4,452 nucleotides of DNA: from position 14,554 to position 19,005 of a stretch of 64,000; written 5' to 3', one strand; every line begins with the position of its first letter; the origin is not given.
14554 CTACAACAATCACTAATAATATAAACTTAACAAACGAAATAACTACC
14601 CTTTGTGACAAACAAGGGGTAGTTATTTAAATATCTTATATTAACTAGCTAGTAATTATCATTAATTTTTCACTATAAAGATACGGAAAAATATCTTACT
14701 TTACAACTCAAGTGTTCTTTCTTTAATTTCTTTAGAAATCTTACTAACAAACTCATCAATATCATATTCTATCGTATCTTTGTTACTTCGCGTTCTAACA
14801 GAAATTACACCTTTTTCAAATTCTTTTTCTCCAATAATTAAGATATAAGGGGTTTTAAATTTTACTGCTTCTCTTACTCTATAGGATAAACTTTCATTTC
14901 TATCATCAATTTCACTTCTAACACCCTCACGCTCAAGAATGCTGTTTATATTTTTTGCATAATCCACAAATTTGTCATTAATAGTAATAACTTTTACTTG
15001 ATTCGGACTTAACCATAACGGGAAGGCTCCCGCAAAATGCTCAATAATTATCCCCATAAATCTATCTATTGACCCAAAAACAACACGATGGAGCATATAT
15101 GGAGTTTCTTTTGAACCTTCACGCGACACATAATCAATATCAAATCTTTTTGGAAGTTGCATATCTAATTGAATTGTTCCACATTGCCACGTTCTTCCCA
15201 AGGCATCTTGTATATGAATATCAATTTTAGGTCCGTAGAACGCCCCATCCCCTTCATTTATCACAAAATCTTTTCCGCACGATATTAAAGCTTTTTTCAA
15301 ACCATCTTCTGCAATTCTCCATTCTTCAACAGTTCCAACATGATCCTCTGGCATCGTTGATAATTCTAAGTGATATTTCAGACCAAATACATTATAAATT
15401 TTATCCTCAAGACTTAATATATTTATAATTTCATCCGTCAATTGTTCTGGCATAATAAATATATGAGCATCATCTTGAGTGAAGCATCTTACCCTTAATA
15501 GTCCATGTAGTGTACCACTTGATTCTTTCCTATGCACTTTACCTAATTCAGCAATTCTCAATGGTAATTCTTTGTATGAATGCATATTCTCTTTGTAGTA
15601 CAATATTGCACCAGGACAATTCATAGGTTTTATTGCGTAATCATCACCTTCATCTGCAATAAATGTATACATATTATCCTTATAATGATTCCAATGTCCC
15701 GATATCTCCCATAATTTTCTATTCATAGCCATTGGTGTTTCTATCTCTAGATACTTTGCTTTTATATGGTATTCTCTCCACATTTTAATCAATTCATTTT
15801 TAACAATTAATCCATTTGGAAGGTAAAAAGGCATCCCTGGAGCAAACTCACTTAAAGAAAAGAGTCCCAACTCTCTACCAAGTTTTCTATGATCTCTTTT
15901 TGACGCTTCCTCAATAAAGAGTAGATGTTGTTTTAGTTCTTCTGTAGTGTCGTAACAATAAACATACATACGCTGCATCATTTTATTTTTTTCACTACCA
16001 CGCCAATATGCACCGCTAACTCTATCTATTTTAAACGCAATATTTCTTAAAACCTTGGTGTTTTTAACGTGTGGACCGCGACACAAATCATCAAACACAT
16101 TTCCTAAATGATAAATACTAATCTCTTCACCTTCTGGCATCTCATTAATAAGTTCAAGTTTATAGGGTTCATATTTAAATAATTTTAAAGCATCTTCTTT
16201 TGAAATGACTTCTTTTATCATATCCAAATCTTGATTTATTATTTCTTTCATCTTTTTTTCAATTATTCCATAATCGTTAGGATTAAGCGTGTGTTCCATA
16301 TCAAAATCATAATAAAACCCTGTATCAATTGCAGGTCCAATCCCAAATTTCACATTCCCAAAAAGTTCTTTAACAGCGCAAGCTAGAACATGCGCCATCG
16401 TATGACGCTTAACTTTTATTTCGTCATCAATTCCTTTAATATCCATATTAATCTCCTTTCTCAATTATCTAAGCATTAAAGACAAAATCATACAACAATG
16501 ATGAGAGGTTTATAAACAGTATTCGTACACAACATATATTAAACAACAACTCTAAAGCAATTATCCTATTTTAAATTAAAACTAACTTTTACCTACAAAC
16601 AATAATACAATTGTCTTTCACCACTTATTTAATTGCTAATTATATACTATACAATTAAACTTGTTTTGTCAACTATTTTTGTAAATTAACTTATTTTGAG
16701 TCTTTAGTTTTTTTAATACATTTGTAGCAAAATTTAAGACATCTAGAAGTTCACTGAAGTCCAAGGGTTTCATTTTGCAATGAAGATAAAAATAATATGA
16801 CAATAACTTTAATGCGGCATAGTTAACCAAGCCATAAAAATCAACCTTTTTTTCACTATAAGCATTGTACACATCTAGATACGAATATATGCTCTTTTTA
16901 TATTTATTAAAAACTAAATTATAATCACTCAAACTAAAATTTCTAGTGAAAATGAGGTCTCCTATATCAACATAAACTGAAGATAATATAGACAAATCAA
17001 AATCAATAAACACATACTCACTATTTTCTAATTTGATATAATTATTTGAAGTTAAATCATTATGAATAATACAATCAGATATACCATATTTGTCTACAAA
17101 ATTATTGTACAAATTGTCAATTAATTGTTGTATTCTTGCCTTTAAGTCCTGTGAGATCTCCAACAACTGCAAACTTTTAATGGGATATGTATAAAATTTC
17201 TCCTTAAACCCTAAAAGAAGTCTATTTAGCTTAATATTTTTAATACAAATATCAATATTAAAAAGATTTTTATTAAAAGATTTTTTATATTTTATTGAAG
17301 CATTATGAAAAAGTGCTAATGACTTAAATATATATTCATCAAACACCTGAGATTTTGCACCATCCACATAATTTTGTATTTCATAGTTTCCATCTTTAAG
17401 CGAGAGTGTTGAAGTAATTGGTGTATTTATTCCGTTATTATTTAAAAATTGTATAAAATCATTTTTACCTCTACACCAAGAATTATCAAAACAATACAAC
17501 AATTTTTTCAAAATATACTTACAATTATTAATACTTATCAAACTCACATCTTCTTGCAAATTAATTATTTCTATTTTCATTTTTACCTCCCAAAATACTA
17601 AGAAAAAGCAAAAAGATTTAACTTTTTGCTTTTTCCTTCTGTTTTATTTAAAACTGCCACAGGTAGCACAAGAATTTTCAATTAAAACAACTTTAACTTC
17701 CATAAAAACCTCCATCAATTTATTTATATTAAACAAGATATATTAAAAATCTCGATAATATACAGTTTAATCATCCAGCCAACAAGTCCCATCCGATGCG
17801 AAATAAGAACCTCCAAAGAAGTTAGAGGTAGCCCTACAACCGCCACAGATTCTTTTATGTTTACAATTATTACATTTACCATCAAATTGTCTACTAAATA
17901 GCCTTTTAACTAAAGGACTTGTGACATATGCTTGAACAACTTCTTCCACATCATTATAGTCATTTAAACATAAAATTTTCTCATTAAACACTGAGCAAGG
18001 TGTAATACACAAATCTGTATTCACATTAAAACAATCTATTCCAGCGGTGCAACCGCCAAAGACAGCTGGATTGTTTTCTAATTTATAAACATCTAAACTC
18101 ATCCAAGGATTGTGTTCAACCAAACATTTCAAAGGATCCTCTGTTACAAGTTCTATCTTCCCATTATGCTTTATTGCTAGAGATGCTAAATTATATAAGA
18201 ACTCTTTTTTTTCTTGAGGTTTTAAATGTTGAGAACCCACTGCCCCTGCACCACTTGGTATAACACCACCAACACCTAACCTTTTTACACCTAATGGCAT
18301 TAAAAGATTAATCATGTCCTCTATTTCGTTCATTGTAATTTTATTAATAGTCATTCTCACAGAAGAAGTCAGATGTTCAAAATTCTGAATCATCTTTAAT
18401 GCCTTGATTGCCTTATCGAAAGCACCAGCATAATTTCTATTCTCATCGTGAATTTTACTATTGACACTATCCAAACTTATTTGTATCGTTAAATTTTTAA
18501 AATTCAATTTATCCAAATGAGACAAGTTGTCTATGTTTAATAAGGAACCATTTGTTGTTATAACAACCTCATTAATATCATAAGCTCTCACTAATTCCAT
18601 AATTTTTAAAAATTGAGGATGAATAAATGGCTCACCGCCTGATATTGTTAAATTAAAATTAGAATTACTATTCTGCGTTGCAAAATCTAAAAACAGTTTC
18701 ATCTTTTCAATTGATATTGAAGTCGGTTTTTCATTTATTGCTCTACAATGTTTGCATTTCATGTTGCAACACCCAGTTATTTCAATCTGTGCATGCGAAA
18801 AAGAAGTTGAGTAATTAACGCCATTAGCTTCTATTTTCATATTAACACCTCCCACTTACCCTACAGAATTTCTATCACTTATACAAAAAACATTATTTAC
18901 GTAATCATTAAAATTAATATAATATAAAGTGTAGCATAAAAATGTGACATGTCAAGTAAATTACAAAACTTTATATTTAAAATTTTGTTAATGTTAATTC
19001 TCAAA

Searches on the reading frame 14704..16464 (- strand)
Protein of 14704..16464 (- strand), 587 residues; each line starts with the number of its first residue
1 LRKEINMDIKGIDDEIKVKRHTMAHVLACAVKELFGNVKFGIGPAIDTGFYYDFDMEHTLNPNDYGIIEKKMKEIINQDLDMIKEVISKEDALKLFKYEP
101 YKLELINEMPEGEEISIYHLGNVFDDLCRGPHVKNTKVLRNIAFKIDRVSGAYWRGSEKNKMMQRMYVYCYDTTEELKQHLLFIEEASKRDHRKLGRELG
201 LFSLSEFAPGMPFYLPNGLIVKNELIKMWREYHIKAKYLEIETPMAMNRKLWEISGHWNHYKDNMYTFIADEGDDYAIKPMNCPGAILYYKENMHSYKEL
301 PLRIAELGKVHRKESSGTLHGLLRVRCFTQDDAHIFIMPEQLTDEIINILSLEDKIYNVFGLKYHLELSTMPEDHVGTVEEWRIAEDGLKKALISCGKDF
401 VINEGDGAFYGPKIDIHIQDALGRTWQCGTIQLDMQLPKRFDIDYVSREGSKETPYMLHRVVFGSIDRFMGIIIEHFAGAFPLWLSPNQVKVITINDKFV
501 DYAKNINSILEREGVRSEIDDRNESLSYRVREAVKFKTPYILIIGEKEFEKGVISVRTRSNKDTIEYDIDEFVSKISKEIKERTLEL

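Call 73: search_protein_families(library=pfam, proteins=[window:14704-16464:-], max_evalue=0.00001)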
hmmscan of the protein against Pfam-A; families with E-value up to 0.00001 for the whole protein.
window:14704-16464:- (587 aa): 3 families
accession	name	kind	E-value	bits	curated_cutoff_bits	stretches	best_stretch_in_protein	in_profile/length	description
PF00587.30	tRNA-synt_2b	-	5e-48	163.9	29.3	1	266-477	1-179/179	tRNA synthetase class II core domain (G, H, P, S and T)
PF03129.25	HGTP_anticodon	-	3.2e-22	78.9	21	1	489-578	1-93/94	Anticodon binding domain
PF07973.19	tRNA_SAD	-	1e-11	45.1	24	1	115-167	1-44/44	Threonyl and Alanyl tRNA synthetase second additional domain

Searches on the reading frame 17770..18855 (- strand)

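Call 73: search_protein_families(library=pfam, proteins=[window:17770-18855:-], max_evalue=0.00001)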
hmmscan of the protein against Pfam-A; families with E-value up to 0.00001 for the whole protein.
window:17770-18855:- (362 aa): 1 family
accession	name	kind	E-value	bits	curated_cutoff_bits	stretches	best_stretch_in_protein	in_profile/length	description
PF04055.27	Radical_SAM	-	3.4e-19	70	29.5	1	24-185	1-166/166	Radical SAM superfamily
